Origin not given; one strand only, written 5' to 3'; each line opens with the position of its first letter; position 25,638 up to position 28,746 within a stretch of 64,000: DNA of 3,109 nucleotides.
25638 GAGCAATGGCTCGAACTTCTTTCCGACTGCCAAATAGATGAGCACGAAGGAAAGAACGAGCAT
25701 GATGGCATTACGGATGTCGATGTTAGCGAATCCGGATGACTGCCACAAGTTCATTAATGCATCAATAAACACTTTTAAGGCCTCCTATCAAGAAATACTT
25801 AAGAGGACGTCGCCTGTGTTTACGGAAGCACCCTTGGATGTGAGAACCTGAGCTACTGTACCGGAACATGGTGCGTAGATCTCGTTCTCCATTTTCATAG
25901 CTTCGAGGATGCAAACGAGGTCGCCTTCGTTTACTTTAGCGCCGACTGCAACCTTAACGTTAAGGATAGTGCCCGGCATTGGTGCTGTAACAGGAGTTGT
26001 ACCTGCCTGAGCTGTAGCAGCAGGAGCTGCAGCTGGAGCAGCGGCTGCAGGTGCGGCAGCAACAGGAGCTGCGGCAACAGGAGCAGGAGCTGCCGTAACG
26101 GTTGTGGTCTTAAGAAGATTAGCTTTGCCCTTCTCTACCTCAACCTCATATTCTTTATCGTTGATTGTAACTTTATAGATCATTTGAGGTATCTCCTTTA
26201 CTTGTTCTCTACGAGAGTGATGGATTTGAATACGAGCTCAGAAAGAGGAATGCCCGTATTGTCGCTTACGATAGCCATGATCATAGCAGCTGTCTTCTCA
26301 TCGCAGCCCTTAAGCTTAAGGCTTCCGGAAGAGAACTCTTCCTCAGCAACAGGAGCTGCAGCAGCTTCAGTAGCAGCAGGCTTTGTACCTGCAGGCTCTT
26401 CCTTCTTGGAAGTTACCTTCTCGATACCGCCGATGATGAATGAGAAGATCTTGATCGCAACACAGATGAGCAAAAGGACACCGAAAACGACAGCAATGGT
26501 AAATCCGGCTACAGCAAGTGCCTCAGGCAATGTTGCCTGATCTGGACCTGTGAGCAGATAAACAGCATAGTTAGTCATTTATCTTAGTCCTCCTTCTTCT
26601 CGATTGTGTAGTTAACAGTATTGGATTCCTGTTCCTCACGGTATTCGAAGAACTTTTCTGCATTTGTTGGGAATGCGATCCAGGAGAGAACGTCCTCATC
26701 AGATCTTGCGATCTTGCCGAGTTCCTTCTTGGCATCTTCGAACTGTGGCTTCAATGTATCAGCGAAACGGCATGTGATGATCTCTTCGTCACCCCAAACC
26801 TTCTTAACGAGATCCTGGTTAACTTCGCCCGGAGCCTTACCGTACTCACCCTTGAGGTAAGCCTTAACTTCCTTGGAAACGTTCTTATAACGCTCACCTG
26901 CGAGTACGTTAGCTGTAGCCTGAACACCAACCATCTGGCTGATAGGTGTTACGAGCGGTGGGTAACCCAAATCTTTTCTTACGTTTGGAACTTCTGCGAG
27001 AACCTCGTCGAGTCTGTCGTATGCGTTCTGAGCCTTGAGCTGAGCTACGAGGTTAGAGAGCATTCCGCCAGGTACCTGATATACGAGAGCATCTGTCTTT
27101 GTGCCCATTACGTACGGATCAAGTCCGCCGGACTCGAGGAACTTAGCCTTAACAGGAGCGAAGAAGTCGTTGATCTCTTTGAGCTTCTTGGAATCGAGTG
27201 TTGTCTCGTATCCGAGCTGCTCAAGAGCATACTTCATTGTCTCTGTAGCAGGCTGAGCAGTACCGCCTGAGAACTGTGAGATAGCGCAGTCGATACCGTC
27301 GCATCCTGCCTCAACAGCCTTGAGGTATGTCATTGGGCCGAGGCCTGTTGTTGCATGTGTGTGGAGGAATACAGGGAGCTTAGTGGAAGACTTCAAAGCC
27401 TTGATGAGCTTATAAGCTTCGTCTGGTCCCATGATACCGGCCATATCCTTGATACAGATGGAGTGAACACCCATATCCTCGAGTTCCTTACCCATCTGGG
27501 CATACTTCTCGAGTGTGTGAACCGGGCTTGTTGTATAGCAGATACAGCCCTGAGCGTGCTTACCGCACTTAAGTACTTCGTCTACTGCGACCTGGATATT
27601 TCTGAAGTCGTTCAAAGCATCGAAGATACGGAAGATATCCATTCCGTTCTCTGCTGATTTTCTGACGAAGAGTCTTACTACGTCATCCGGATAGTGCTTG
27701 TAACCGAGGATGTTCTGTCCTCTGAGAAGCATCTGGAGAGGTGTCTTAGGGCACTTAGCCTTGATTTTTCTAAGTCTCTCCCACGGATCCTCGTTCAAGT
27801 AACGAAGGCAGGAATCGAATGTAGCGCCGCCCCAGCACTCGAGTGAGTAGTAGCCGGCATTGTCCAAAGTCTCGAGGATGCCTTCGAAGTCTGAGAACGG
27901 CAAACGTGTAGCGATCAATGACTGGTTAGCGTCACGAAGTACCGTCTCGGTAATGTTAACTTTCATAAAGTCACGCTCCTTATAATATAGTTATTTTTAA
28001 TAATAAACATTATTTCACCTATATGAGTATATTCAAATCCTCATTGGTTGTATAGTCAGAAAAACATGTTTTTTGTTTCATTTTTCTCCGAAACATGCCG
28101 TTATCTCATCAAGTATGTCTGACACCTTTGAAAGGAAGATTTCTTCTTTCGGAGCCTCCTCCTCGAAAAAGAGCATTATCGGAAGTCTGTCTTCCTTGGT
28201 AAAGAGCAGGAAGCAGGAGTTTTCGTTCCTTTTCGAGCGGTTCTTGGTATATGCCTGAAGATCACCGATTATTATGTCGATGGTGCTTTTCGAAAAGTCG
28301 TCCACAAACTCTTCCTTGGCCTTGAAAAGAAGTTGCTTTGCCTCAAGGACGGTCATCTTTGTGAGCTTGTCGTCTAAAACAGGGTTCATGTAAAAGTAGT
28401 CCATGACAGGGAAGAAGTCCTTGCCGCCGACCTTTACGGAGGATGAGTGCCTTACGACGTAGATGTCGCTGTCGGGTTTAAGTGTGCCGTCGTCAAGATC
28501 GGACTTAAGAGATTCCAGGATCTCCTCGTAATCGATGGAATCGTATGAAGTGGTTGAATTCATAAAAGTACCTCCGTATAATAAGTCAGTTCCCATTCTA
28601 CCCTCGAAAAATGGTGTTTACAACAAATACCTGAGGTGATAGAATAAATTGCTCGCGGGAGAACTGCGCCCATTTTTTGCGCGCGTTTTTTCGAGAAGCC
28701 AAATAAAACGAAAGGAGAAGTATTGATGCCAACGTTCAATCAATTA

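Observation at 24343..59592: Three different intergenic arrays share one grammar: possible undescribed repeat system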

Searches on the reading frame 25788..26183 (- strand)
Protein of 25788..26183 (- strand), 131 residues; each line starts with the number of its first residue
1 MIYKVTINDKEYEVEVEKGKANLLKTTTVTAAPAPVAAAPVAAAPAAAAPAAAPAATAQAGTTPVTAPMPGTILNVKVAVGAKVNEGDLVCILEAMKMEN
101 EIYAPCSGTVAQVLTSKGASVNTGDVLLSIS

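Call 10: search_protein_families(library=pfam, proteins=[window:25788-26183:-])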
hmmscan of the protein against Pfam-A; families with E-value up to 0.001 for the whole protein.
window:25788-26183:- (131 aa): 5 families
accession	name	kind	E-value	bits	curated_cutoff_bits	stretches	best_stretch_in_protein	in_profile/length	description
PF00364.28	Biotin_lipoyl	-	3.4e-21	75.3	22.1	1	64-130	2-73/73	Biotin-requiring enzyme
PF13533.13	Biotin_lipoyl_2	-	1.9e-10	40.7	29.8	1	104-130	5-31/32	Biotin-lipoyl like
PF01597.25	GCV_H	-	4.1e-06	27.1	22.2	1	57-113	17-74/122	Glycine cleavage H-protein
PF16576.10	HlyD_D23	-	1.3e-05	25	30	0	98-131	107-140/214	Barrel-sandwich domain of CusB or HlyD membrane-fusion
PF13437.12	HlyD_3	-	2.1e-05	25.6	22.2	0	102-130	2-30/106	HlyD family secretion protein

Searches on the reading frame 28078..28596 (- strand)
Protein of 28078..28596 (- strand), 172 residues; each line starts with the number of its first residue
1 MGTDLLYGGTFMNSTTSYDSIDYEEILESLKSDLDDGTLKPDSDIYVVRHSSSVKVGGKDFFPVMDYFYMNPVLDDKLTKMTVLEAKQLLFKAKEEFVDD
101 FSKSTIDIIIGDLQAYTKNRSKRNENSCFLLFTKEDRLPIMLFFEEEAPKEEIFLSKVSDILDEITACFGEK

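Call 91: search_protein_families(library=ncbifam, proteins=[window:28078-28596:-], max_evalue=0.01)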
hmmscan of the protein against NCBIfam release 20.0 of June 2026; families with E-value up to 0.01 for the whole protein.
window:28078-28596:- (172 aa): 0 families

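Call 99: search_protein_families(library=pfam, proteins=[window:28078-28596:-], max_evalue=0.001)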
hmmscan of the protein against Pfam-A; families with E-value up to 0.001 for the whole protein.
window:28078-28596:- (172 aa): 0 families
